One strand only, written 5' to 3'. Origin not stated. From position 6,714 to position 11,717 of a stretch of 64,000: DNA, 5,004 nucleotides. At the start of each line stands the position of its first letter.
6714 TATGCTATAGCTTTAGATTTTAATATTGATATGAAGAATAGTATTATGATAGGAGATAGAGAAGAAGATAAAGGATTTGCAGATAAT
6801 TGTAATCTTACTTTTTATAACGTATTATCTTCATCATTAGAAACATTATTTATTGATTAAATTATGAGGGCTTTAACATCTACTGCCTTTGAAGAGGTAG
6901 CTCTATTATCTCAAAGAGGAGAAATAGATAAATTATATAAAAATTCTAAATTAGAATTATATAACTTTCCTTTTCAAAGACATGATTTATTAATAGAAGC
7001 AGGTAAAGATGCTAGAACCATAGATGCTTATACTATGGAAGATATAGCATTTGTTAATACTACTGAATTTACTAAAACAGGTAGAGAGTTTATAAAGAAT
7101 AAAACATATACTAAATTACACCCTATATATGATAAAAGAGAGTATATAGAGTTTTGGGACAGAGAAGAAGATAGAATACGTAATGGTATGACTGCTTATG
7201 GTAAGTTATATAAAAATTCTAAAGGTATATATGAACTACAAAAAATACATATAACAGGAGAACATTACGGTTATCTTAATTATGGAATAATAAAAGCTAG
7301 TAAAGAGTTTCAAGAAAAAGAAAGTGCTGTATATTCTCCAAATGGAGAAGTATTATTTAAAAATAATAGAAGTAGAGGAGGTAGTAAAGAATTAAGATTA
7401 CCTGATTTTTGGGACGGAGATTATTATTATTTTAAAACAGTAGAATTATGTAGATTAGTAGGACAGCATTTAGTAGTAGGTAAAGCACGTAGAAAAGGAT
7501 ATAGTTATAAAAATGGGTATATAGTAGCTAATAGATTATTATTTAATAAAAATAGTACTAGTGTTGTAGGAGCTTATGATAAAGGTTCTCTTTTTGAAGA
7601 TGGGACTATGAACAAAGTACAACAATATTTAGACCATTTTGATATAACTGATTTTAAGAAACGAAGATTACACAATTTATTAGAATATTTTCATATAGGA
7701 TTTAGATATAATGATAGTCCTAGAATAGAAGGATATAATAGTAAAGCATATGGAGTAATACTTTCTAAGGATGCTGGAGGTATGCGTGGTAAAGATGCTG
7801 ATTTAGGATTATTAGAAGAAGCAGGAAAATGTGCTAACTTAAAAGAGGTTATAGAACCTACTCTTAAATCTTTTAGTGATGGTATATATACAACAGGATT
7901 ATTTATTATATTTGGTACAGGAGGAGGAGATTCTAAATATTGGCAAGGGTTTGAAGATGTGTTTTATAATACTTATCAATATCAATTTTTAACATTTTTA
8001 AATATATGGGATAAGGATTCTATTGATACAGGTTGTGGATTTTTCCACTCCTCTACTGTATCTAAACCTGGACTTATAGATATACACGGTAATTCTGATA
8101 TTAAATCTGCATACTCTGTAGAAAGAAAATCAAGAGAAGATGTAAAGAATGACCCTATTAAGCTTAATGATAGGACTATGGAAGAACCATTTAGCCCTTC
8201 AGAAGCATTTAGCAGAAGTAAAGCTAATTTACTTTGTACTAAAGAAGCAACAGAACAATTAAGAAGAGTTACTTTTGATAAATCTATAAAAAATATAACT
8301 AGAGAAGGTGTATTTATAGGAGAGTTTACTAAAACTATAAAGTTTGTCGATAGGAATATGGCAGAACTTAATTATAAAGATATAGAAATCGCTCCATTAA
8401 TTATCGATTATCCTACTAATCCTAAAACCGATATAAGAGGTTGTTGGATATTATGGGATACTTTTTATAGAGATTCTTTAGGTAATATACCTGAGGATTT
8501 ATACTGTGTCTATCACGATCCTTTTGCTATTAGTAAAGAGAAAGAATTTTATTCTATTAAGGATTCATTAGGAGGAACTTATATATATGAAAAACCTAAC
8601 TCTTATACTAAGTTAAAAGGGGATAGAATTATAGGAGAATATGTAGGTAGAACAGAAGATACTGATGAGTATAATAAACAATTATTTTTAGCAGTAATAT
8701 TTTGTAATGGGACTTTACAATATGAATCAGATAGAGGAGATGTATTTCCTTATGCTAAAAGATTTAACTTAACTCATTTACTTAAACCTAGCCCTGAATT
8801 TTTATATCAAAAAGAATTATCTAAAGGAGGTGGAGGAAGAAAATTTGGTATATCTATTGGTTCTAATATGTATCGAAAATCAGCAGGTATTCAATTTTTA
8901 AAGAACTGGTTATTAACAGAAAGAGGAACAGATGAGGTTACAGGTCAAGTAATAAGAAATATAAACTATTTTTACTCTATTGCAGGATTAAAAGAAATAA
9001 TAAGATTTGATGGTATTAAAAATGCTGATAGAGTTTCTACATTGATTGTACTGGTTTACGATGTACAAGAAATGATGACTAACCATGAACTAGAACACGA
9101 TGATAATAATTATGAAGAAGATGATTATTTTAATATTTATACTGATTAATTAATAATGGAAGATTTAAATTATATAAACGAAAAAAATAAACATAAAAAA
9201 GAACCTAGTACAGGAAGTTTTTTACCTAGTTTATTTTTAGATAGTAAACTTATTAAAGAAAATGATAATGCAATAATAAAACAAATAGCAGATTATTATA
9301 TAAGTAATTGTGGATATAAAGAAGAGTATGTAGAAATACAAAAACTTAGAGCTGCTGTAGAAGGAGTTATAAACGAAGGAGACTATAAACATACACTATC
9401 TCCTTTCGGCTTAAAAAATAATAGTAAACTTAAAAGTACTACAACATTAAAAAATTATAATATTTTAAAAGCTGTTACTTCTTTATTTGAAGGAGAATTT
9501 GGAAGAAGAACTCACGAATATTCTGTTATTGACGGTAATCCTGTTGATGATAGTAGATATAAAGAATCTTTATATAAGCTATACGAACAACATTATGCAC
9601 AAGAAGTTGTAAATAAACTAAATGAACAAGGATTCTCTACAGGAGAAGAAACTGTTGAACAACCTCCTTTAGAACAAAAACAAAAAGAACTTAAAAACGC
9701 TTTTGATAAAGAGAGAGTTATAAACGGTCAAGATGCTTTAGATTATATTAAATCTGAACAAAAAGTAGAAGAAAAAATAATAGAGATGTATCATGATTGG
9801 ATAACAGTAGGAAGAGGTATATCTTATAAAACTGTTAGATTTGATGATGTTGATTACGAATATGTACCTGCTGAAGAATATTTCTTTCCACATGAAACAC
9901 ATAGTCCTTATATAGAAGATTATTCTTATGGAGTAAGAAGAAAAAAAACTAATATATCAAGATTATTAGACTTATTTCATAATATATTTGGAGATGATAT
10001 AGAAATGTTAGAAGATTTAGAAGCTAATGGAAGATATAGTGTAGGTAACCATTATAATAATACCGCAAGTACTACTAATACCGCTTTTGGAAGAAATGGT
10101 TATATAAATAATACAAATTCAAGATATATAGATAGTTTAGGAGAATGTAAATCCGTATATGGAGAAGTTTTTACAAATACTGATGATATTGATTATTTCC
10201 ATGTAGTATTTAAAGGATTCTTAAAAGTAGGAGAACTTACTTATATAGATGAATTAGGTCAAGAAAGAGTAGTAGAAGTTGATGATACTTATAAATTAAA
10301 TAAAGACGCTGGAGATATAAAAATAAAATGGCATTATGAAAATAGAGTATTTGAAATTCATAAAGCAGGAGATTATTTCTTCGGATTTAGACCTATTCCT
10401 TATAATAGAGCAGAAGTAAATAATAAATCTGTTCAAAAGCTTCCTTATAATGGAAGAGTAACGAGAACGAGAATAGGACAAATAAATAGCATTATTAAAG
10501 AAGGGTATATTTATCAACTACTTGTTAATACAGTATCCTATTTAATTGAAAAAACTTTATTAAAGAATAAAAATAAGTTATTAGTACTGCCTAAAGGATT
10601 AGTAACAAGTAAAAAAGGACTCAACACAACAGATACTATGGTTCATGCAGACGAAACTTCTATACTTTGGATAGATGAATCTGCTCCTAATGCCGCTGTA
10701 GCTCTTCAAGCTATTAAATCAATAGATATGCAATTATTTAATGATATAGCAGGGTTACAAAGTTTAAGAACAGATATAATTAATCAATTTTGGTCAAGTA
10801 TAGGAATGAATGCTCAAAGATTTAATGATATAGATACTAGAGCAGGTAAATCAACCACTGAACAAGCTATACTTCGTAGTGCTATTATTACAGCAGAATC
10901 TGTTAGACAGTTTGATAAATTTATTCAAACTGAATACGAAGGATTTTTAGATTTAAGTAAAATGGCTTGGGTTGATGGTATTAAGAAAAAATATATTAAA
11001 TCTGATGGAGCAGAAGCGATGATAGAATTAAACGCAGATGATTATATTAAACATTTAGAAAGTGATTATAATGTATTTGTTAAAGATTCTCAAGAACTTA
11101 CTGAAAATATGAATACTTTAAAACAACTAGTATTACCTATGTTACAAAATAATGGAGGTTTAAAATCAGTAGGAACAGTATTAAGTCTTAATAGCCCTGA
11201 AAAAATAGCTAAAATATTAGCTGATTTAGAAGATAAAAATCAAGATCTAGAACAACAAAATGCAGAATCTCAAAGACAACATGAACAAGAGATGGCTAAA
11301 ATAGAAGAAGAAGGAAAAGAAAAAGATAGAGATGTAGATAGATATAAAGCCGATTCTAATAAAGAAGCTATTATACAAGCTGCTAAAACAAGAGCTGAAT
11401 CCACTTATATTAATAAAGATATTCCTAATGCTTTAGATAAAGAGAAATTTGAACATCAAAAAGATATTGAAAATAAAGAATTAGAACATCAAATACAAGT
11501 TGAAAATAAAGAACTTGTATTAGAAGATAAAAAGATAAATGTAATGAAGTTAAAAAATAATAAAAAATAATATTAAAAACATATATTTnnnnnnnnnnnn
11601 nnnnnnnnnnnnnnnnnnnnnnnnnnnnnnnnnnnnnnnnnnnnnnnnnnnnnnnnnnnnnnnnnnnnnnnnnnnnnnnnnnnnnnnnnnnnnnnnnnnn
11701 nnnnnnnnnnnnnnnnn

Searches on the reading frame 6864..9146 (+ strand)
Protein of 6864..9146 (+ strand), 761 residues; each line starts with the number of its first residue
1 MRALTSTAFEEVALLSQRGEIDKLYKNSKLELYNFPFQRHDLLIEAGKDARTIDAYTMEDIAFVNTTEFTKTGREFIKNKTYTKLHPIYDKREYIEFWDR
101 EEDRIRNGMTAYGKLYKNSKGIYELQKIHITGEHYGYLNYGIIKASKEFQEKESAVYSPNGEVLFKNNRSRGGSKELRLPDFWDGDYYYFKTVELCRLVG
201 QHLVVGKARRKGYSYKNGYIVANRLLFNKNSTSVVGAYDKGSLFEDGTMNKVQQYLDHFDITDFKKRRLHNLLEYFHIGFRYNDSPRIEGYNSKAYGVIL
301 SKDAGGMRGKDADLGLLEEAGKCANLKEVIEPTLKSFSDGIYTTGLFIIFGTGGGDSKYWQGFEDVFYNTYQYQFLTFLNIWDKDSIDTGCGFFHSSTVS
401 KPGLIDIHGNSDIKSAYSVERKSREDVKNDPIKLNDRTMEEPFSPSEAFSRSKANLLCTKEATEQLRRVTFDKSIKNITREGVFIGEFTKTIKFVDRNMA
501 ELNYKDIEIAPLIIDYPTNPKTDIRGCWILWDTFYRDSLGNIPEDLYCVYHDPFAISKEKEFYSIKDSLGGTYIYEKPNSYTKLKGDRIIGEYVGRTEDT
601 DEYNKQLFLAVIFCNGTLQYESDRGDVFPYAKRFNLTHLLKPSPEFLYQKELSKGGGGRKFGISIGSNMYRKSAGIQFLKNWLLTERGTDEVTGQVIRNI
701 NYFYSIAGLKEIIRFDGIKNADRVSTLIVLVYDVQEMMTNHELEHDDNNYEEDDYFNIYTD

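Call 18: search_protein_families(library=phrogs, proteins=[window:6864-9146:+], max_evalue=0.00001)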
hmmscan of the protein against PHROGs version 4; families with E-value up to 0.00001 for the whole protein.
window:6864-9146:+ (761 aa): 1 family
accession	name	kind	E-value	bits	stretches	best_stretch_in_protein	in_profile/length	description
phrog_6681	-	head and packaging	3.8e-83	281.1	1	80-757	79-747/758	terminase large subunit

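Call 64: search_dna_similar(query=window:6864-9146:+, collection=phages, mode=protein, max_evalue=1e-10, max_rows=12)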
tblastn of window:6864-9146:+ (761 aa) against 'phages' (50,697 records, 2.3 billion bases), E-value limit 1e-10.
Records with a match: 146; places in all: 146; records where one place covers at least 80% of the query: 135.
Best place of each record, by identity: <60% 146.
By first word of the organism name: uncultured 57; Bacteroides 32; Flavobacterium 29; Bacteriophage 7; CrAssphage 7; Caudoviricetes 2; crAssphage 2; Azobacteroides 2; IAS 2; bajarodcaudo 1; and 5 more.
By host as written in the record: - 74; Bacteroides intestinalis DSM 108646 25; Flavobacterium psychrophilum 950106-1/1 12; Bacteroides cellulosilyticus 4; Flavobacterium psychrophilum 020612-2/1 3; Flavobacterium psychrophilum strain FPS-D10 3; Homo sapiens 3; Flavobacterium psychrophilum FPS-D15 2; and 14 more.
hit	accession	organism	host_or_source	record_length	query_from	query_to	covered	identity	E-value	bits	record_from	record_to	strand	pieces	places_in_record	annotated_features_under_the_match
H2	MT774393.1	uncultured phage cr127_1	human feces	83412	60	736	89%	29.2%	3e-51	200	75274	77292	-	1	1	terminase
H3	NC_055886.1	uncultured phage cr127_1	human feces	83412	60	736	89%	29.2%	3e-51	200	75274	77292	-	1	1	terminase large subunit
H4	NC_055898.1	uncultured phage cr115_1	human feces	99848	49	735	90%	28.2%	3e-49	194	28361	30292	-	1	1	terminase large subunit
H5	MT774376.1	uncultured phage cr55_1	human feces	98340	38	735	92%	27.4%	2e-36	154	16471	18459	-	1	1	terminase | hypothetical protein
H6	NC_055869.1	uncultured phage cr55_1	human feces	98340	38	735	92%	27.4%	2e-36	154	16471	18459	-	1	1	terminase large subunit | hypothetical protein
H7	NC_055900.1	uncultured phage cr125_1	human feces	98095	66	735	88%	28.5%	5e-48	190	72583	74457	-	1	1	terminase large subunit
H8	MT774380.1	uncultured phage cr1_1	human feces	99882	38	735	92%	27.2%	2e-36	154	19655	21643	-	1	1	terminase | hypothetical protein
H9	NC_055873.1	uncultured phage cr1_1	human feces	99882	38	735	92%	27.2%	2e-36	154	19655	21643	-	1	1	terminase large subunit | hypothetical protein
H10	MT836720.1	Bacteriophage sp.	human fecal samples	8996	63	735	88%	28.2%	1e-46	186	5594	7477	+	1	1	record has no annotation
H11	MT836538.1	Bacteriophage sp.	human fecal samples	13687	50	735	90%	27.3%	2e-38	160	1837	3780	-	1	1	record has no annotation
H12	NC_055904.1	uncultured phage cr273_1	pig feces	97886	65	737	88%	27.6%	2e-43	176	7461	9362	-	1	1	terminase large subunit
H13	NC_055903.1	uncultured phage cr272_1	pig feces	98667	65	737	88%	27.6%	2e-43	176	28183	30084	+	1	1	terminase large subunit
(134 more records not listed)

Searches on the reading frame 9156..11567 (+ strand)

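Call 18: search_protein_families(library=phrogs, proteins=[window:9156-11567:+], max_evalue=0.00001)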
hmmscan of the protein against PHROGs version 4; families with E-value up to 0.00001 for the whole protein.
window:9156-11567:+ (804 aa): 1 family
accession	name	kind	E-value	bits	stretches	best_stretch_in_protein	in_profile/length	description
phrog_6547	-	head and packaging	1.1e-71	243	1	43-798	34-803/827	portal protein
